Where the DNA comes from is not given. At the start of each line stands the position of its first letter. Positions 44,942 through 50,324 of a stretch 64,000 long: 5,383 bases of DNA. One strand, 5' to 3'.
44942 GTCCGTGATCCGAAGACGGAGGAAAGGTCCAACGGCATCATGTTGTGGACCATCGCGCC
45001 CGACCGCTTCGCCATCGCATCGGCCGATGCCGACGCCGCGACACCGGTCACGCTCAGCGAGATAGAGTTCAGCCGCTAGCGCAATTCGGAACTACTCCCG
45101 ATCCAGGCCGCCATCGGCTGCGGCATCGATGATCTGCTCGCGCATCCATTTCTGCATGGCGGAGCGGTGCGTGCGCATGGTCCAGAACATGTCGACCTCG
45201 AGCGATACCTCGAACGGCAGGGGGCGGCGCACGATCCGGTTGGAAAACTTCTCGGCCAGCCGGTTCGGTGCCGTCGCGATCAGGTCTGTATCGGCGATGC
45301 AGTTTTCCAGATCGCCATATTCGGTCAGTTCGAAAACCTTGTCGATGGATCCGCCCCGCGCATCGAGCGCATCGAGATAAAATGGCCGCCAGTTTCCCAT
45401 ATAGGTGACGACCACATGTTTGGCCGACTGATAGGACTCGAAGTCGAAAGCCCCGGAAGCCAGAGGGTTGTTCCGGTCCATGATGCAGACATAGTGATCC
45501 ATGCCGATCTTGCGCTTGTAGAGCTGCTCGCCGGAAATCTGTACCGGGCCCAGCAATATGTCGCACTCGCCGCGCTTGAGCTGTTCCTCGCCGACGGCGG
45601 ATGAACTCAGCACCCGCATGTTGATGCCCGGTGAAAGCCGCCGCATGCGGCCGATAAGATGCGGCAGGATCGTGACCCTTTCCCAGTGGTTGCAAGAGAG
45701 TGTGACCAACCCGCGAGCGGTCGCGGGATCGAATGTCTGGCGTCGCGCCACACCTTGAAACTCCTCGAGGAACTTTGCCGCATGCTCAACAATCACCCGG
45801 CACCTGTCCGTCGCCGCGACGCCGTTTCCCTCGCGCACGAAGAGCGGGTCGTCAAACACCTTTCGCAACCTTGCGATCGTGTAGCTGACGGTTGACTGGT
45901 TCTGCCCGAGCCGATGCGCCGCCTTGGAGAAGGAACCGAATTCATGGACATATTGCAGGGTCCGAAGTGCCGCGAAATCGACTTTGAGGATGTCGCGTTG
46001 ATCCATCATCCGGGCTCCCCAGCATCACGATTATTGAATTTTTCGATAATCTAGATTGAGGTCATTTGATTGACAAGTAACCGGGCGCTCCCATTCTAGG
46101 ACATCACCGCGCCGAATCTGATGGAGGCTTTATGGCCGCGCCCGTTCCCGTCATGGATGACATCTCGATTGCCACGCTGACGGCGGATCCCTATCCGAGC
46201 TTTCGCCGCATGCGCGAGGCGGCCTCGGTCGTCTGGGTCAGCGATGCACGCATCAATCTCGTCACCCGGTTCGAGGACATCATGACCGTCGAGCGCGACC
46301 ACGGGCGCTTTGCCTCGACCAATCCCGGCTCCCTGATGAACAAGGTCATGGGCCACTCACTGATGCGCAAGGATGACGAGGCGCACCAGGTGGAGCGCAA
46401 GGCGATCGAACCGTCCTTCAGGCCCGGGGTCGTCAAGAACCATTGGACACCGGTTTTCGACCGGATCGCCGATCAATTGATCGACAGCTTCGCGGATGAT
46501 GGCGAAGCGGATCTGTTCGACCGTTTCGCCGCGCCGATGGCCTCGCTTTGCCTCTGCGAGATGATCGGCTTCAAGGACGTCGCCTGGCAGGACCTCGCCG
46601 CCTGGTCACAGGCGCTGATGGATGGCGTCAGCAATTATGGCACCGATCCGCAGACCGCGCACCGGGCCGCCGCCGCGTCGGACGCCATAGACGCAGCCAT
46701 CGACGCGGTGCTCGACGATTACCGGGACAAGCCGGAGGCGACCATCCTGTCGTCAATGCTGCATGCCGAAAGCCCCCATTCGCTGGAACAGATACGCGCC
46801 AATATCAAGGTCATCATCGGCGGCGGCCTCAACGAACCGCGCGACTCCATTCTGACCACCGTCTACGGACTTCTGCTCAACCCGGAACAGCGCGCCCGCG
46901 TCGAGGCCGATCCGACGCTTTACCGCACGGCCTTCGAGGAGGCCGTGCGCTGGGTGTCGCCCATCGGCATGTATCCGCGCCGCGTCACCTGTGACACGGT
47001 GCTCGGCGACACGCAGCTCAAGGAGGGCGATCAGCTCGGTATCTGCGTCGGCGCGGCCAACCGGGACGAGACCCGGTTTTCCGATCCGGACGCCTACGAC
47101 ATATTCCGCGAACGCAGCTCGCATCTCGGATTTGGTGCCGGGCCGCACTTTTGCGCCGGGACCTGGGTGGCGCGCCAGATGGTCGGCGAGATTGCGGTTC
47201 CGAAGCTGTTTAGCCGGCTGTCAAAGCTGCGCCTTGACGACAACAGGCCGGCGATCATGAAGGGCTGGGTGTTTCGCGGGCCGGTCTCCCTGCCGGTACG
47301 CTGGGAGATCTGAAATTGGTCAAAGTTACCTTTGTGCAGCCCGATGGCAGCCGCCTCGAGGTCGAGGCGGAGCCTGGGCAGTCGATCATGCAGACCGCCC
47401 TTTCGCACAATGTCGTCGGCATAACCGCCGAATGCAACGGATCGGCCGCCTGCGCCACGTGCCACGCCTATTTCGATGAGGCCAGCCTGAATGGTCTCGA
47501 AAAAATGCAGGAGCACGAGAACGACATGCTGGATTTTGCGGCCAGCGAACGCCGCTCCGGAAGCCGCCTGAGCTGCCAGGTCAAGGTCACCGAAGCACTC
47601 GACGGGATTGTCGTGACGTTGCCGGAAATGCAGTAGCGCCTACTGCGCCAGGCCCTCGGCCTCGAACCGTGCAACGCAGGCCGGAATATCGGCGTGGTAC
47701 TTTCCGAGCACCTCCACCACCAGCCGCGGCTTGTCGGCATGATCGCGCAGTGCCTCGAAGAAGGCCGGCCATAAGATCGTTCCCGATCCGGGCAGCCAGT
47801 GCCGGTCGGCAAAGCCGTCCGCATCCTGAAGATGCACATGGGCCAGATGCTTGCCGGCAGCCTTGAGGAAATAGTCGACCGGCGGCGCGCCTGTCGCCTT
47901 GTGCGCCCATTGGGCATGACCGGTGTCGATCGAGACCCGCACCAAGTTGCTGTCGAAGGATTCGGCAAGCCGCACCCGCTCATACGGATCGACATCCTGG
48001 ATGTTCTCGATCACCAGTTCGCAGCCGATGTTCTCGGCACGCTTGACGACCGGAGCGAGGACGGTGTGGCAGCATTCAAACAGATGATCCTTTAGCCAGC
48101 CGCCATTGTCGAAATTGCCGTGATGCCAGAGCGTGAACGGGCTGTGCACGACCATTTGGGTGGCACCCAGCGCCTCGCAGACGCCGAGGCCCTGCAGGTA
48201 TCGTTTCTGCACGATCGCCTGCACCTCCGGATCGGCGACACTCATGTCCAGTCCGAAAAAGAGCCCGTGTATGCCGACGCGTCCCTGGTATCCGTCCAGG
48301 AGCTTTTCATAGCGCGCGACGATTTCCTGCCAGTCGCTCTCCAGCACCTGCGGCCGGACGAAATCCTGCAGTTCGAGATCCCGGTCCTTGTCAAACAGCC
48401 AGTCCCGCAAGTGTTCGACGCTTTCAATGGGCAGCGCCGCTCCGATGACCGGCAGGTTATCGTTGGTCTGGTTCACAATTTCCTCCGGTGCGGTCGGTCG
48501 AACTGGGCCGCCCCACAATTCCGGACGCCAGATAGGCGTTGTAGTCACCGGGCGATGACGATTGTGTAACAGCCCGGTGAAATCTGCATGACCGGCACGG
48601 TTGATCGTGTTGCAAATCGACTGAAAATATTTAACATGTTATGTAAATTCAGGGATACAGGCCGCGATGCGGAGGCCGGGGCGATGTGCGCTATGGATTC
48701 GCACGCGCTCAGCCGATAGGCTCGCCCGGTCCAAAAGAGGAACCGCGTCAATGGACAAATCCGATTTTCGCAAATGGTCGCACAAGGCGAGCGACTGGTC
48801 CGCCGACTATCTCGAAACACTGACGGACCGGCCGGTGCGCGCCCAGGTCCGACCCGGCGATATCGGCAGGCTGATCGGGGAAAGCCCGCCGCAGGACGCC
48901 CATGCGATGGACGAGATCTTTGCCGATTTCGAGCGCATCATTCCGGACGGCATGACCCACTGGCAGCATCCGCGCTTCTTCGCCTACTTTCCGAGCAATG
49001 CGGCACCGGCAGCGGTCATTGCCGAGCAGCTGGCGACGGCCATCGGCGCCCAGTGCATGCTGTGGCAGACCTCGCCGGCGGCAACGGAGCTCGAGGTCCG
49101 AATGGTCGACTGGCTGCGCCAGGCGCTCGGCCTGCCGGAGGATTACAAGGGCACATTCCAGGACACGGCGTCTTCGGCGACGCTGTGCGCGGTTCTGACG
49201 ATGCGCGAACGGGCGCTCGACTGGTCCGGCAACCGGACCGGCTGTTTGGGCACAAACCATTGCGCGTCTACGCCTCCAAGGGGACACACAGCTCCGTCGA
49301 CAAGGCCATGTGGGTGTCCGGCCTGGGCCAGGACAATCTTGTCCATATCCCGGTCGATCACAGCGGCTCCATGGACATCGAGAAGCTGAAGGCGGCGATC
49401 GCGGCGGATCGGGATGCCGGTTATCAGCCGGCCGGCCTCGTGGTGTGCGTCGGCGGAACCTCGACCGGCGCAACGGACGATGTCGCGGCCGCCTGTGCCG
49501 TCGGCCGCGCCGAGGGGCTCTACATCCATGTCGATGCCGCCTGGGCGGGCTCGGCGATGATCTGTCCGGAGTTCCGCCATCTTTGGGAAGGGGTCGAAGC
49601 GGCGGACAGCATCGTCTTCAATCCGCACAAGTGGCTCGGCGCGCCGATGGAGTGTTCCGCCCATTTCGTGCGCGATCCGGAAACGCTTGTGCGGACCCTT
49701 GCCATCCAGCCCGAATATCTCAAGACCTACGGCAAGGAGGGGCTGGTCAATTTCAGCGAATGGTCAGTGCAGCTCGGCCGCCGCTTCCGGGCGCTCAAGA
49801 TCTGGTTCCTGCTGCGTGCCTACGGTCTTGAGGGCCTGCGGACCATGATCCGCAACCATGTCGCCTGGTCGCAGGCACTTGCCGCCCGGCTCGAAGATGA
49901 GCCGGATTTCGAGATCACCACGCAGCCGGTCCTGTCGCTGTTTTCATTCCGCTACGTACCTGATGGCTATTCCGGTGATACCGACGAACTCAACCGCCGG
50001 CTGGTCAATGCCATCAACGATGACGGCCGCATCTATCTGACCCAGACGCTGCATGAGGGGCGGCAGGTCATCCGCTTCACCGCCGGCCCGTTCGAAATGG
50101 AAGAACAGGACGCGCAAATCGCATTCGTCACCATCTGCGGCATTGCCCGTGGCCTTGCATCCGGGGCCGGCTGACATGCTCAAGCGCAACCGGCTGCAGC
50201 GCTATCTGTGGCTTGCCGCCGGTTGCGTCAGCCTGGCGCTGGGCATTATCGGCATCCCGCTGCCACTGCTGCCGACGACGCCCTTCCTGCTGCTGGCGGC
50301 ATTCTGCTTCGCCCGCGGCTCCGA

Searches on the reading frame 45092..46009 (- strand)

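Call 93: search_protein_families(library=pfam, proteins=[window:45092-46009:-], max_evalue=0.001)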
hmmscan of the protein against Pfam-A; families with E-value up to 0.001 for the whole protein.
window:45092-46009:- (305 aa): 2 families
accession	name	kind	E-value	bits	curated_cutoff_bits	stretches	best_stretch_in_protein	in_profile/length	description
PF03466.25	LysR_substrate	-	2.4e-19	70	28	1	98-296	4-207/209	LysR substrate binding domain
PF00126.33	HTH_1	-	1.7e-15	57.1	26.6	1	14-70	3-59/60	Bacterial regulatory helix-turn-helix protein, lysR family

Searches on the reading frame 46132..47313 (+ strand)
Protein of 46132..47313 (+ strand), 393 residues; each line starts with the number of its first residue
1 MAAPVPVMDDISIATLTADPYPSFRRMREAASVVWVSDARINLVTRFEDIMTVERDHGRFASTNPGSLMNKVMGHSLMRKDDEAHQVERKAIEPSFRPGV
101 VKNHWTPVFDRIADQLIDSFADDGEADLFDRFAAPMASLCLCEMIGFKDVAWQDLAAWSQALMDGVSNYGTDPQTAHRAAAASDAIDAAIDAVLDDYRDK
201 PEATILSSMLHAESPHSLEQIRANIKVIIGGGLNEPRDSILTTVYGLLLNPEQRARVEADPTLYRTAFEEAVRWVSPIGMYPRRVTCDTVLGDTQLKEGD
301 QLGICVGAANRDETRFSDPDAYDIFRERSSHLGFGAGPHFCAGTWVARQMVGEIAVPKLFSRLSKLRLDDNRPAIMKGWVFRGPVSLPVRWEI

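Call 93: search_protein_families(library=pfam, proteins=[window:46132-47313:+], max_evalue=0.001)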
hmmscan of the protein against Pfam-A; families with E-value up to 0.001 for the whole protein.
window:46132-47313:+ (393 aa): 1 family
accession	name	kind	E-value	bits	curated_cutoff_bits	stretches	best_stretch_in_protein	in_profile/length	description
PF00067.27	p450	-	5.9e-18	65.3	22.8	1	265-351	325-421/462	Cytochrome P450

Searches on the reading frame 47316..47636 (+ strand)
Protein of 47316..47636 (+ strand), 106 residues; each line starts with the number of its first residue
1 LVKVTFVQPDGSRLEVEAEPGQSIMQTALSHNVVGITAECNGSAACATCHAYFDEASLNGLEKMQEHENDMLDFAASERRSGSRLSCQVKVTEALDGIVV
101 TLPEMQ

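Call 93: search_protein_families(library=pfam, proteins=[window:47316-47636:+], max_evalue=0.001)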
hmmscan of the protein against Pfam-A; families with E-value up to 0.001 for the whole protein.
window:47316-47636:+ (106 aa): 1 family
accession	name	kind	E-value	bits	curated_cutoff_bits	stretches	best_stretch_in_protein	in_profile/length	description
PF00111.32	Fer2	-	8.6e-12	45.3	21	1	8-92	2-77/77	2Fe-2S iron-sulfur cluster binding domain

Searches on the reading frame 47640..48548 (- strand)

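Call 93: search_protein_families(library=pfam, proteins=[window:47640-48548:-], max_evalue=0.001)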
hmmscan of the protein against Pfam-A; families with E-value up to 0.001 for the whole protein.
window:47640-48548:- (302 aa): 1 family
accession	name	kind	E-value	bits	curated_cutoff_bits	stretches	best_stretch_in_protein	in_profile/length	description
PF01261.30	AP_endonuc_2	-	2.2e-23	83.7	31.1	1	73-281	25-230/249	Xylose isomerase-like TIM barrel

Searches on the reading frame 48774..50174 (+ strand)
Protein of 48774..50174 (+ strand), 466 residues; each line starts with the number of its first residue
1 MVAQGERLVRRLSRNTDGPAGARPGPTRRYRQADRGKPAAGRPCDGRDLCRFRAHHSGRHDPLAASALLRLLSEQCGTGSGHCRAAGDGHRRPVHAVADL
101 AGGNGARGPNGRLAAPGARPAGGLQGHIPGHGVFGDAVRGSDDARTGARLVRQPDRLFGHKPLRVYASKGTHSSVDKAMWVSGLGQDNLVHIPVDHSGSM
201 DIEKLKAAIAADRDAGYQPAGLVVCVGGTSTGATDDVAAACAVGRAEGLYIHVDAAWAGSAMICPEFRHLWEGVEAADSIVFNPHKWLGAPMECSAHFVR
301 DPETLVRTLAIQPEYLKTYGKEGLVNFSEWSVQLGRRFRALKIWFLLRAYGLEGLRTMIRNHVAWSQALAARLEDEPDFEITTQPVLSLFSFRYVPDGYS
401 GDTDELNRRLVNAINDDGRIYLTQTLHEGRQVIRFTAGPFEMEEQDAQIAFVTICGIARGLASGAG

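Call 93: search_protein_families(library=pfam, proteins=[window:48774-50174:+], max_evalue=0.001)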
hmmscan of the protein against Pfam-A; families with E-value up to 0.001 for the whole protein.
window:48774-50174:+ (466 aa): 2 families
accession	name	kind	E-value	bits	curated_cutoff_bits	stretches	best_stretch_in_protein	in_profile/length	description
PF00282.25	Pyridoxal_deC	-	2.6e-63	214.5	27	1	163-394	146-374/375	Pyridoxal-dependent decarboxylase conserved domain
PF01212.27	Beta_elim_lyase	-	1.3e-07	31.7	27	1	165-374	74-231/288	Beta-eliminating lyase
